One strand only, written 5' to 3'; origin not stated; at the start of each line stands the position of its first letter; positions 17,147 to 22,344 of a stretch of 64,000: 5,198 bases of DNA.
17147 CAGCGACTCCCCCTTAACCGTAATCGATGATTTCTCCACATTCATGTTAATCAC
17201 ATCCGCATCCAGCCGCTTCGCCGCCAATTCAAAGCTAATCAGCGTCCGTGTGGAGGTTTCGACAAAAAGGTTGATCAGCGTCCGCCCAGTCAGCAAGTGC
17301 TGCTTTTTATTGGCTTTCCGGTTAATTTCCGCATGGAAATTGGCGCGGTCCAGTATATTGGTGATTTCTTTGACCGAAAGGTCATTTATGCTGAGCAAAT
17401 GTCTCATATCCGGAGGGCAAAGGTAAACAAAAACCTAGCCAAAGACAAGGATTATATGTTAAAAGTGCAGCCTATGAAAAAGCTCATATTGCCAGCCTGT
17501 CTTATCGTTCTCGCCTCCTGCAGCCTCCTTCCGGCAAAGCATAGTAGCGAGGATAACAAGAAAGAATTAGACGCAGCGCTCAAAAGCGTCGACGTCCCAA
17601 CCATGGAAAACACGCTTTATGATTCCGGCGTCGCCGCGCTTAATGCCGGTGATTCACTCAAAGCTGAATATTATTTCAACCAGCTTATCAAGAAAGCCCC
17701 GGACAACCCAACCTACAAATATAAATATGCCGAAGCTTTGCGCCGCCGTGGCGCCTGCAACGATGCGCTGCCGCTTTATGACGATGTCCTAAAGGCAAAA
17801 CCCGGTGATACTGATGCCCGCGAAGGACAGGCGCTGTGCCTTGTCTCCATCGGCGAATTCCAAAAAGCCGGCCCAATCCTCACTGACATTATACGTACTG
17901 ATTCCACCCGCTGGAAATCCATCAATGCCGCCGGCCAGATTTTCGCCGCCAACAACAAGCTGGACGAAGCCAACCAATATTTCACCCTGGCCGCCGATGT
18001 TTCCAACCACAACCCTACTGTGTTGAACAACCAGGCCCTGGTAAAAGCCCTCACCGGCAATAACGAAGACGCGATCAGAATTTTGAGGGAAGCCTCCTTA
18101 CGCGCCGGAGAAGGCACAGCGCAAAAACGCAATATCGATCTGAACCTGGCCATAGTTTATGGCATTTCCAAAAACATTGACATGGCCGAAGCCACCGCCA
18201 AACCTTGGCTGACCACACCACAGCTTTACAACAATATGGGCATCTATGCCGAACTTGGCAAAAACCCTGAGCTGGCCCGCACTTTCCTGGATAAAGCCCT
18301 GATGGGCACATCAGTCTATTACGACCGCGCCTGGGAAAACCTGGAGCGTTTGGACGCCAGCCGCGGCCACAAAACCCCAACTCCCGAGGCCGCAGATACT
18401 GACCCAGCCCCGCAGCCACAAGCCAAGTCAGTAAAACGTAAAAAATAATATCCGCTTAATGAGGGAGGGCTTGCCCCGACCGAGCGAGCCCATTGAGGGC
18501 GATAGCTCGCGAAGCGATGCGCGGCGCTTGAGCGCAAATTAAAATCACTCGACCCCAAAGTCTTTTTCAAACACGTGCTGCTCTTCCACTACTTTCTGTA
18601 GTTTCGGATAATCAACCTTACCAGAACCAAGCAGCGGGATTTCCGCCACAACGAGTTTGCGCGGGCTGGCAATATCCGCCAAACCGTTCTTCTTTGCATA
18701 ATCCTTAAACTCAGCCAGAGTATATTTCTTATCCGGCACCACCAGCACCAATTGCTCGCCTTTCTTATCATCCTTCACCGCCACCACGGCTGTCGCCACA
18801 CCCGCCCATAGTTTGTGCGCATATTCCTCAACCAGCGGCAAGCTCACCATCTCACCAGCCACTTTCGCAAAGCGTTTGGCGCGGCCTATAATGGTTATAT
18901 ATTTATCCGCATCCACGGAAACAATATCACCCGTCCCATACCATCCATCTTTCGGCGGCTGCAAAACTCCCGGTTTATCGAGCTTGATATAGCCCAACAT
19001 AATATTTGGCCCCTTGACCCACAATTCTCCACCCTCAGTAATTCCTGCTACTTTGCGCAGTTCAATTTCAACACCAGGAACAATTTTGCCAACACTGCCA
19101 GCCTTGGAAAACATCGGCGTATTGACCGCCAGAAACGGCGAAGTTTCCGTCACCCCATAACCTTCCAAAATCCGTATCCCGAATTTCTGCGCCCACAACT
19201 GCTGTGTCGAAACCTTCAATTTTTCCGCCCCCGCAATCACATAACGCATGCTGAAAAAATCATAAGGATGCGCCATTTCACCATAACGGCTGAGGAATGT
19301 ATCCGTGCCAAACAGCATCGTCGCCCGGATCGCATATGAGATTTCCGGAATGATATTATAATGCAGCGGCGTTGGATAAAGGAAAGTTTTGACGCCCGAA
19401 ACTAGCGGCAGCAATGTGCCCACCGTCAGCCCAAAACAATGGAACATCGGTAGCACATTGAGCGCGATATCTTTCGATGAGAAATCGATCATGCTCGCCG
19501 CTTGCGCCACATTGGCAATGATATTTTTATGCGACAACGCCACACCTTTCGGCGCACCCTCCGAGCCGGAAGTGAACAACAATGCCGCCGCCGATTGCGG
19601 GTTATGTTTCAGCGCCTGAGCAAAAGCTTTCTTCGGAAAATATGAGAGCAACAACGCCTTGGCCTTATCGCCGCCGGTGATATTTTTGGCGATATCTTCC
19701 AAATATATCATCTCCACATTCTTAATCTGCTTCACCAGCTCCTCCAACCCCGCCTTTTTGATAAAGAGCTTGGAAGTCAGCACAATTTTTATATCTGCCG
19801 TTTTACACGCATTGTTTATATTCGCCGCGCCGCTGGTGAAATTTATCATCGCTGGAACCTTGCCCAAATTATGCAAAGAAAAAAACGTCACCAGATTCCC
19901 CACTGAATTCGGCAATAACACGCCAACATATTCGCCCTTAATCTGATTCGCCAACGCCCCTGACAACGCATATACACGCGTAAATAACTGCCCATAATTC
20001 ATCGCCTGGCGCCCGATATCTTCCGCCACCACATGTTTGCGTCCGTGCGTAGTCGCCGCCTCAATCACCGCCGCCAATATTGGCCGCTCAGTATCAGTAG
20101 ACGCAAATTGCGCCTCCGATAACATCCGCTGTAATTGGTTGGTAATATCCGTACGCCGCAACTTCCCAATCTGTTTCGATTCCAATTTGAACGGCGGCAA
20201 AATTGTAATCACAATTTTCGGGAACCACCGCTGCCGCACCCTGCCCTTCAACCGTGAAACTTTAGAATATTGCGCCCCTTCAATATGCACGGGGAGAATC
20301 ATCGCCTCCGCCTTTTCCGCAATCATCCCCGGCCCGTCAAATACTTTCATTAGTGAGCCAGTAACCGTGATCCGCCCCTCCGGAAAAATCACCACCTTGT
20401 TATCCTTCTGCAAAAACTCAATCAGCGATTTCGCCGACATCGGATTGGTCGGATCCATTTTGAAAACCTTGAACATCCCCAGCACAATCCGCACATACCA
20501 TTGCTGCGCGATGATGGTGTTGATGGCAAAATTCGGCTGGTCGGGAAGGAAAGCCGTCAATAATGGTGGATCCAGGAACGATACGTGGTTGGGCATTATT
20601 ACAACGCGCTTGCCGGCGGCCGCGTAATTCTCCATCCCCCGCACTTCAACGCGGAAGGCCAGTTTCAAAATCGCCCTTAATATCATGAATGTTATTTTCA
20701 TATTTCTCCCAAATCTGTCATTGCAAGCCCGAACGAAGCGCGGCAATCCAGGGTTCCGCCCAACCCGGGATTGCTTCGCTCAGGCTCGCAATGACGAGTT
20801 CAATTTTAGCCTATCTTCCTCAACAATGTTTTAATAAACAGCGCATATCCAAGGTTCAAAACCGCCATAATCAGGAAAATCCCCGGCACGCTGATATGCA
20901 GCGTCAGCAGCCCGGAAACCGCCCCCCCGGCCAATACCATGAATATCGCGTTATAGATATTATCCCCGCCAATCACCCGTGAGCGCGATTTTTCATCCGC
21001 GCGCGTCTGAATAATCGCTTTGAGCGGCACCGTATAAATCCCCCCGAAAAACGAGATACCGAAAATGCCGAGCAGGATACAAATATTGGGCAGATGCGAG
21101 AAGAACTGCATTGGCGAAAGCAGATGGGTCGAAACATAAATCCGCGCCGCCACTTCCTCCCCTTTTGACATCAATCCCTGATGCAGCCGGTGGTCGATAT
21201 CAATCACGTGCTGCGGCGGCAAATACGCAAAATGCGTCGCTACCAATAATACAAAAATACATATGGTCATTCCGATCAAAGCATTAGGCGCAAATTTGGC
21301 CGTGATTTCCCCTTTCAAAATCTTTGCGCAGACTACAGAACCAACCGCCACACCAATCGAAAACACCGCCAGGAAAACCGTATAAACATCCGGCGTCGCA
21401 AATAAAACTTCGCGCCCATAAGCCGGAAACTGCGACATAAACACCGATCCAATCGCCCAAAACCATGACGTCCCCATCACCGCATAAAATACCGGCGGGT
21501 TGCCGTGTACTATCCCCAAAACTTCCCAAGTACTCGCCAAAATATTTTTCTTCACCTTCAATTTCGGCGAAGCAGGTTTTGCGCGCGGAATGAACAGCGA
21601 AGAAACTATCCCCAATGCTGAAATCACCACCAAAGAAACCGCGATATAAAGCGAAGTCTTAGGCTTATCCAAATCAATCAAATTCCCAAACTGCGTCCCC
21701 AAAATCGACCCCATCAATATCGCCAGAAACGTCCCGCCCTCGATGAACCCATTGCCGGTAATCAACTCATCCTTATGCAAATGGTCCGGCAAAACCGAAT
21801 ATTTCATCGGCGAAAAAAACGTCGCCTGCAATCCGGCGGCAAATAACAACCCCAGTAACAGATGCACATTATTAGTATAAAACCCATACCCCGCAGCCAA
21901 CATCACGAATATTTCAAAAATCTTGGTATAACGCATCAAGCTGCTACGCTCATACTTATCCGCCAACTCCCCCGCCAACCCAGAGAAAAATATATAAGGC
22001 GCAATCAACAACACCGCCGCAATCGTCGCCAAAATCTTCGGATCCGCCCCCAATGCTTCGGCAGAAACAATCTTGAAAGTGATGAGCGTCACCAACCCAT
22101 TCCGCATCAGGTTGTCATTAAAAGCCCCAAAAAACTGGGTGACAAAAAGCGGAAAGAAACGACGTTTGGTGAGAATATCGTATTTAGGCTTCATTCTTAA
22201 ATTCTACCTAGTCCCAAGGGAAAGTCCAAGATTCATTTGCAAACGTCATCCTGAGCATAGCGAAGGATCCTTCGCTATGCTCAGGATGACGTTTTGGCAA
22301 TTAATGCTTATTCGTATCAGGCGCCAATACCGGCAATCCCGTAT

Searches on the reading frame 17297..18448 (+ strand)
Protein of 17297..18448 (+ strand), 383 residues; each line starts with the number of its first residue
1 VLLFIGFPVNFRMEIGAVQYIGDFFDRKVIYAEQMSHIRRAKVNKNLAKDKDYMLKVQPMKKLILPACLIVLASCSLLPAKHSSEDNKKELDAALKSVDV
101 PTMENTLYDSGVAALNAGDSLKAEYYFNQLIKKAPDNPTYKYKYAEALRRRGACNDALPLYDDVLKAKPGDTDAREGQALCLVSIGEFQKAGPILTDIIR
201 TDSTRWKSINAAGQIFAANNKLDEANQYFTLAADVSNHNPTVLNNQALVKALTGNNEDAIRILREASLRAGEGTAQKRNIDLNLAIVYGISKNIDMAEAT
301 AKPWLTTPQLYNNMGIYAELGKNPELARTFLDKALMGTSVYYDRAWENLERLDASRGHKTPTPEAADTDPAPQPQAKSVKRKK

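Call 45: search_protein_families(library=pfam, max_evalue=0.001, proteins=[window:17297-18448:+])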
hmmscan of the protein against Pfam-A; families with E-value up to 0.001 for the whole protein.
window:17297-18448:+ (383 aa): 12 families
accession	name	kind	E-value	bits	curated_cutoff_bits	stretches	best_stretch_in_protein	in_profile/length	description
PF13432.12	TPR_16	-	2.8e-13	50.5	32.7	1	145-196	4-55/65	Tetratricopeptide repeat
PF14559.12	TPR_19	-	6.4e-12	46.1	25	1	152-203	5-56/68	Tetratricopeptide repeat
PF07719.23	TPR_2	-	9.5e-10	38.3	27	0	107-137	4-34/34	Tetratricopeptide repeat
PF13424.12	TPR_12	-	1e-08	35.7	30.1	0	241-300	4-67/77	Tetratricopeptide repeat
PF13428.12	TPR_14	-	1.6e-08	34.8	23.5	0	142-179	5-42/44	Tetratricopeptide repeat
PF25064.1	ARM_TT21_5th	-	1.6e-07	32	27.8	0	119-168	16-65/117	TT21 fifth ARM repeats domain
PF24575.1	TPR_Slam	-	3.2e-05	24.8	35.2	0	108-149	51-92/104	Surface lipoprotein assembly modifier, N-terminal TPR repeats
PF13174.12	TPR_6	-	6.1e-05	23.9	26.3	0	107-136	3-32/33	Tetratricopeptide repeat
PF12895.13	ANAPC3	-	6.2e-05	23.6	27.2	0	123-191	8-75/82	Anaphase-promoting complex, cyclosome, subunit 3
PF13429.12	TPR_15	-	6.4e-05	23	26.2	0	134-266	142-274/280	Tetratricopeptide repeat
PF13181.12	TPR_8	-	0.00011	22.5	25.7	0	210-236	5-31/34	Tetratricopeptide repeat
PF04733.20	Coatomer_E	-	0.00045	20.2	21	0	214-267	175-228/290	Coatomer epsilon subunit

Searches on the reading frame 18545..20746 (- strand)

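Call 45: search_protein_families(library=pfam, max_evalue=0.001, proteins=[window:18545-20746:-])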
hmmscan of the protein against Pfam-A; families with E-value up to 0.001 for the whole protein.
window:18545-20746:- (733 aa): 3 families
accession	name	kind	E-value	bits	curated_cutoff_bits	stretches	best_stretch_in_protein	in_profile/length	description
PF00501.34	AMP-binding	-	4e-60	204.1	29.9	1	230-586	4-383/384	AMP-binding enzyme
PF01553.26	Acyltransferase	-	2.4e-18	66.7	23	1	32-155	1-131/132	Acyltransferase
PF13193.12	AMP-binding_C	-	0.00024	22.4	24.5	1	651-710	14-76/76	AMP-binding enzyme C-terminal domain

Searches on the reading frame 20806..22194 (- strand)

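Call 45: search_protein_families(library=pfam, max_evalue=0.001, proteins=[window:20806-22194:-])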
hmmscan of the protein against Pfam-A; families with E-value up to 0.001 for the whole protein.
window:20806-22194:- (462 aa): 2 families
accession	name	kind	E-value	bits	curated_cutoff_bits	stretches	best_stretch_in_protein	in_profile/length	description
PF07690.21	MFS_1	-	7e-22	78.2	33.4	2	20-323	5-291/347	Major Facilitator Superfamily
PF05977.19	MFS_3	-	1.6e-06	27.3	27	1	65-318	56-303/524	Transmembrane secretion effector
